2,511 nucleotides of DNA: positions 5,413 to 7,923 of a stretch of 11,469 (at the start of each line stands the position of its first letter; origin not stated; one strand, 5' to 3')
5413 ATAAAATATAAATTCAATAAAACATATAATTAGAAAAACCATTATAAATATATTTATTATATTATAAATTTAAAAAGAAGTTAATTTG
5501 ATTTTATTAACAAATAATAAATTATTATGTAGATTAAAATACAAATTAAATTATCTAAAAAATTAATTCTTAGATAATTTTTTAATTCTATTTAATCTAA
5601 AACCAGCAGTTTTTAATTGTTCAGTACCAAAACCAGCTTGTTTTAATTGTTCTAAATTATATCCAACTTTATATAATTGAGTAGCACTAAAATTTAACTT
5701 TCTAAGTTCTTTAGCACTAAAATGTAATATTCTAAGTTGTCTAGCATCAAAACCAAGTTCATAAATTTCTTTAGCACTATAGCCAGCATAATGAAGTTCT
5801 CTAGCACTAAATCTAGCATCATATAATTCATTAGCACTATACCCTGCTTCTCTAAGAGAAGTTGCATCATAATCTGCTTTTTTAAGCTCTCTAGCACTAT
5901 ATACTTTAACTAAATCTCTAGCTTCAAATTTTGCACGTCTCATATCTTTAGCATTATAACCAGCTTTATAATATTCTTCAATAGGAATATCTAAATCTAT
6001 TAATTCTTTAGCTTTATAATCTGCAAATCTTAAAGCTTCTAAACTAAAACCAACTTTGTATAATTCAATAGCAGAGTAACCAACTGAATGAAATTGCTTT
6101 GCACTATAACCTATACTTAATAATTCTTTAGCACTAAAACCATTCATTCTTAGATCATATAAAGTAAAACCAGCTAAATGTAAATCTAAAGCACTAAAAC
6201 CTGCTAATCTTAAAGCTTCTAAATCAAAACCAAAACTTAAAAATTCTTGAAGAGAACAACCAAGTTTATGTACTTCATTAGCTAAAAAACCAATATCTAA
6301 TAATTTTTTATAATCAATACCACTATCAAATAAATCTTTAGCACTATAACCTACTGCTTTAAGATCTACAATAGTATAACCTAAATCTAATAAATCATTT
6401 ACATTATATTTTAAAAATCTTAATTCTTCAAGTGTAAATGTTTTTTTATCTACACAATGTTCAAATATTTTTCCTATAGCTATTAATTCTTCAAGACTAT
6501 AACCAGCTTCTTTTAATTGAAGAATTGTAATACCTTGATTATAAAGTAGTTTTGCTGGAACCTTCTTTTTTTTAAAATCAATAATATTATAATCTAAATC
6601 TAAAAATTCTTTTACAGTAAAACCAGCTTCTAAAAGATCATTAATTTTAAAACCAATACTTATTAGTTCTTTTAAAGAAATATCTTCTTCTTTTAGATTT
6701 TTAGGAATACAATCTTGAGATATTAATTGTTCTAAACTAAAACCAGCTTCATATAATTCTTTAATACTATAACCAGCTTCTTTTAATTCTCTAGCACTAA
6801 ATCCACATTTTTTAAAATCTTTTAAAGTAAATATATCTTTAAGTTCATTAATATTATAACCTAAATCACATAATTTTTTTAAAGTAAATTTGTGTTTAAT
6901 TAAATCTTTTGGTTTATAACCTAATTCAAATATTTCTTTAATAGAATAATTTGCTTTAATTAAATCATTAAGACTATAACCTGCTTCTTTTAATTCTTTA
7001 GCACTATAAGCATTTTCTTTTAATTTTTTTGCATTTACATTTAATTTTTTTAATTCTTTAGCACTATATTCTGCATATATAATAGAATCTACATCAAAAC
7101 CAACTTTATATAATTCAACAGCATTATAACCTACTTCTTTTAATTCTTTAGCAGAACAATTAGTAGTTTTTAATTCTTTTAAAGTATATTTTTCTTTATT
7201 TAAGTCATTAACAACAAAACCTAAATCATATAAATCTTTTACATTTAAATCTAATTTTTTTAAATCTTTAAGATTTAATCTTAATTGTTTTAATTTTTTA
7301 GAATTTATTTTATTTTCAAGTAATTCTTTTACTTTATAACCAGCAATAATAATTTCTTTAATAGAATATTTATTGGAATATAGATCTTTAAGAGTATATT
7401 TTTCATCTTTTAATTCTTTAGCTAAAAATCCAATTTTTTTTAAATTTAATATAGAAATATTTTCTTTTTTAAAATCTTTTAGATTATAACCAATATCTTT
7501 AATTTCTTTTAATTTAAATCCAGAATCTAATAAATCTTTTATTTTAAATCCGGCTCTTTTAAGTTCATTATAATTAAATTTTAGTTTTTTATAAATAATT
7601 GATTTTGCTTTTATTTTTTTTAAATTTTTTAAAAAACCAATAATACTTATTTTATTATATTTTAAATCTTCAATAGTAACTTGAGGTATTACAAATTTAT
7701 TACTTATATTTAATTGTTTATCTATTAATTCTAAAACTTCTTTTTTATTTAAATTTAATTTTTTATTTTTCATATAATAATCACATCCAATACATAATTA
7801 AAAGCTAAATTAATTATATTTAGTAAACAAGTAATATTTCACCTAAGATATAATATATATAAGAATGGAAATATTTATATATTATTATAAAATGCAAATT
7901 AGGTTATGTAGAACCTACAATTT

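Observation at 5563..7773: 736-aa protein made almost entirely of about 65 in-register decapeptide units; unclassified solenoid-type repeat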

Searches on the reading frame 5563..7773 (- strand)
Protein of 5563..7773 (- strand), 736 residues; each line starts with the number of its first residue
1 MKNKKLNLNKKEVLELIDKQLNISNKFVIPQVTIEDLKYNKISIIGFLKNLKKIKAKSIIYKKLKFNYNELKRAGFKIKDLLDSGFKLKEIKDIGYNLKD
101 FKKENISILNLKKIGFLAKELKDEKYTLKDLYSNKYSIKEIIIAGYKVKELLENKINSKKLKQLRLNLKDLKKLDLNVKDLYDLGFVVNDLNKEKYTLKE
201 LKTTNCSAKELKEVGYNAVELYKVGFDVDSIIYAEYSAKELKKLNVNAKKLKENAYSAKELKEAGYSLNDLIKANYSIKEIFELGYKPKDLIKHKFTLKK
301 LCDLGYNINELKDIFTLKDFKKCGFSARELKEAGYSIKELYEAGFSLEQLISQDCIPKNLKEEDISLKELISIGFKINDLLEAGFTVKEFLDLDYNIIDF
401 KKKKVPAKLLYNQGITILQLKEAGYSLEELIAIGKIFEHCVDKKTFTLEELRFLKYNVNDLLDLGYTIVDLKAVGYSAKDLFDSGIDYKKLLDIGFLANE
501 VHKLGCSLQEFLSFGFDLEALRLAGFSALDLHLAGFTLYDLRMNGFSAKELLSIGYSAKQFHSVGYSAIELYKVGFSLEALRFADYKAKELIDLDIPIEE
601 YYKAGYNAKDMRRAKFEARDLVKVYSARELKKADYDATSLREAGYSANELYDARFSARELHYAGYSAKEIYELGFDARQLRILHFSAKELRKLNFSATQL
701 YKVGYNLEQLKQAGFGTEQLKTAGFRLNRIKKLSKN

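Call 3: search_protein_families(library=pfam, proteins=[window:5563-7773:-], max_evalue=10)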
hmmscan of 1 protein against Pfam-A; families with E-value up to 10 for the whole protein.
window:5563-7773:- (736 aa): 7 families
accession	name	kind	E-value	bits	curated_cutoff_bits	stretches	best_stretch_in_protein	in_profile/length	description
PF25296.1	Decapeptide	-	2.3e-161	524.5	45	12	324-395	1-72/74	Decapeptide repeat region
PF13599.13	Pentapeptide_4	-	7.5e-06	26.4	38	1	672-732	15-75/78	Pentapeptide repeat region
PF06056.18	Terminase_5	-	0.011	16.1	20.3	0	653-670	2-19/58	Putative ATPase subunit of terminase (gpP-like)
PF08542.16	Rep_fac_C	-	0.35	11.8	23.6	0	328-353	16-42/88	Replication factor C C-terminal domain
PF08676.16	MutL_C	-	0.45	10.6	25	0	164-200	54-90/142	MutL C terminal dimerisation domain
PF04229.20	GrpB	-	1.1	9.9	25.5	0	586-633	40-87/159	GrpB protein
PF22470.1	Histone_HNS_N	-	1.8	8.9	24.5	1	232-274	36-78/79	H-NS histone-like proteins, N-terminal domain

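Call 4: search_protein_families(library=ncbifam, proteins=[window:5563-7773:-], max_evalue=10)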
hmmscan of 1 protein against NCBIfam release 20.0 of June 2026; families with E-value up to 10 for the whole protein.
window:5563-7773:- (736 aa): 13 families
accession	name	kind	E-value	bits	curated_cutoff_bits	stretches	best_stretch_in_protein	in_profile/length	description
NF033900.0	T4SS_IcmE_DotG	equivalog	3.9e-121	405.9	750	6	603-731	548-682/1008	type IVB secretion system protein DotG/IcmE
NF008914.0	PRK12277.1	equivalog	2.2e-07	30.4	96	1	324-339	33-48/83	50S ribosomal protein L13e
NF000056.3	penta_rpt_QnrS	exception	0.0026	17.5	460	0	627-715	15-99/218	QnrS family quinolone resistance pentapeptide repeat protein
NF047416.1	penta_HetL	equivalog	0.0042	16.6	260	2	606-723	45-163/218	heterocyst differentiation pentapeptide repeat protein HetL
NF000071.4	penta_rpt_QnrA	exception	0.017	14.9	450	1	599-688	11-102/218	QnrA family quinolone resistance pentapeptide repeat protein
NF008393.0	PRK11191.1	equivalog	0.034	14.5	82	1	684-709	37-62/134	ribonuclease E inhibitor RraB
NF041558.1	NosP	equivalog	0.13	11.4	450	0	656-712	58-113/368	nitric oxide-sensing protein NosP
TIGR03101.1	hydr2_PEP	hypoth_equivalog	0.16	11.5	202.75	1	118-165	150-198/266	hydrolase 2, exosortase A system-associated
NF004858.0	PRK06213.1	equivalog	0.17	11.6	171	0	222-276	169-222/230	crotonase/enoyl-CoA hydratase family protein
NF050174.1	SMc00767_fam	equivalog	0.19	11.9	95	0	494-524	19-49/66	SMc00767 family acetate metabolism repressor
TIGR02051.1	MerR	equivalog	0.28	11.4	150.85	2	295-342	47-97/124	mercury resistance transcriptional regulator MerR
TIGR01008.1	uS3_euk_arch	equivalog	0.58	9.9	150.25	1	198-239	10-51/195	30S ribosomal protein S3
NF052603.1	penta_Alr5209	equivalog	3.1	7.9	125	2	589-681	23-111/113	Alr5209 family pentapeptide repeat protein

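Call 5: search_solved_structures(query=window:5563-7773:-, max_evalue=10, show_alignments=2)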
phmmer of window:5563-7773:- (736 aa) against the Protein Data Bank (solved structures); distinct sequences matched with E-value up to 10: 6.
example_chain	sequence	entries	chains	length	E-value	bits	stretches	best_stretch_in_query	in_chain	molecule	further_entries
7muc_AG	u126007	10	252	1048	1.2e-67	232.7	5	625-729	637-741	IcmE protein | IcmE (DotG)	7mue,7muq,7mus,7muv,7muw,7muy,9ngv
9ngw_A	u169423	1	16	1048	1.2e-67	232.7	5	625-729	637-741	IcmE (DotG)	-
7tea_B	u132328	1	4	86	0.081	15.1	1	50-97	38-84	Glutamine synthetase repressor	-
1k8u_A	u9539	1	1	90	0.14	14.3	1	4-63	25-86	S100A6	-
2m1k_B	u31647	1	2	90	0.14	14.3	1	4-63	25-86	Protein S100-A6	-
1k96_A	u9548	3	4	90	0.14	14.3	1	4-63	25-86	S100A6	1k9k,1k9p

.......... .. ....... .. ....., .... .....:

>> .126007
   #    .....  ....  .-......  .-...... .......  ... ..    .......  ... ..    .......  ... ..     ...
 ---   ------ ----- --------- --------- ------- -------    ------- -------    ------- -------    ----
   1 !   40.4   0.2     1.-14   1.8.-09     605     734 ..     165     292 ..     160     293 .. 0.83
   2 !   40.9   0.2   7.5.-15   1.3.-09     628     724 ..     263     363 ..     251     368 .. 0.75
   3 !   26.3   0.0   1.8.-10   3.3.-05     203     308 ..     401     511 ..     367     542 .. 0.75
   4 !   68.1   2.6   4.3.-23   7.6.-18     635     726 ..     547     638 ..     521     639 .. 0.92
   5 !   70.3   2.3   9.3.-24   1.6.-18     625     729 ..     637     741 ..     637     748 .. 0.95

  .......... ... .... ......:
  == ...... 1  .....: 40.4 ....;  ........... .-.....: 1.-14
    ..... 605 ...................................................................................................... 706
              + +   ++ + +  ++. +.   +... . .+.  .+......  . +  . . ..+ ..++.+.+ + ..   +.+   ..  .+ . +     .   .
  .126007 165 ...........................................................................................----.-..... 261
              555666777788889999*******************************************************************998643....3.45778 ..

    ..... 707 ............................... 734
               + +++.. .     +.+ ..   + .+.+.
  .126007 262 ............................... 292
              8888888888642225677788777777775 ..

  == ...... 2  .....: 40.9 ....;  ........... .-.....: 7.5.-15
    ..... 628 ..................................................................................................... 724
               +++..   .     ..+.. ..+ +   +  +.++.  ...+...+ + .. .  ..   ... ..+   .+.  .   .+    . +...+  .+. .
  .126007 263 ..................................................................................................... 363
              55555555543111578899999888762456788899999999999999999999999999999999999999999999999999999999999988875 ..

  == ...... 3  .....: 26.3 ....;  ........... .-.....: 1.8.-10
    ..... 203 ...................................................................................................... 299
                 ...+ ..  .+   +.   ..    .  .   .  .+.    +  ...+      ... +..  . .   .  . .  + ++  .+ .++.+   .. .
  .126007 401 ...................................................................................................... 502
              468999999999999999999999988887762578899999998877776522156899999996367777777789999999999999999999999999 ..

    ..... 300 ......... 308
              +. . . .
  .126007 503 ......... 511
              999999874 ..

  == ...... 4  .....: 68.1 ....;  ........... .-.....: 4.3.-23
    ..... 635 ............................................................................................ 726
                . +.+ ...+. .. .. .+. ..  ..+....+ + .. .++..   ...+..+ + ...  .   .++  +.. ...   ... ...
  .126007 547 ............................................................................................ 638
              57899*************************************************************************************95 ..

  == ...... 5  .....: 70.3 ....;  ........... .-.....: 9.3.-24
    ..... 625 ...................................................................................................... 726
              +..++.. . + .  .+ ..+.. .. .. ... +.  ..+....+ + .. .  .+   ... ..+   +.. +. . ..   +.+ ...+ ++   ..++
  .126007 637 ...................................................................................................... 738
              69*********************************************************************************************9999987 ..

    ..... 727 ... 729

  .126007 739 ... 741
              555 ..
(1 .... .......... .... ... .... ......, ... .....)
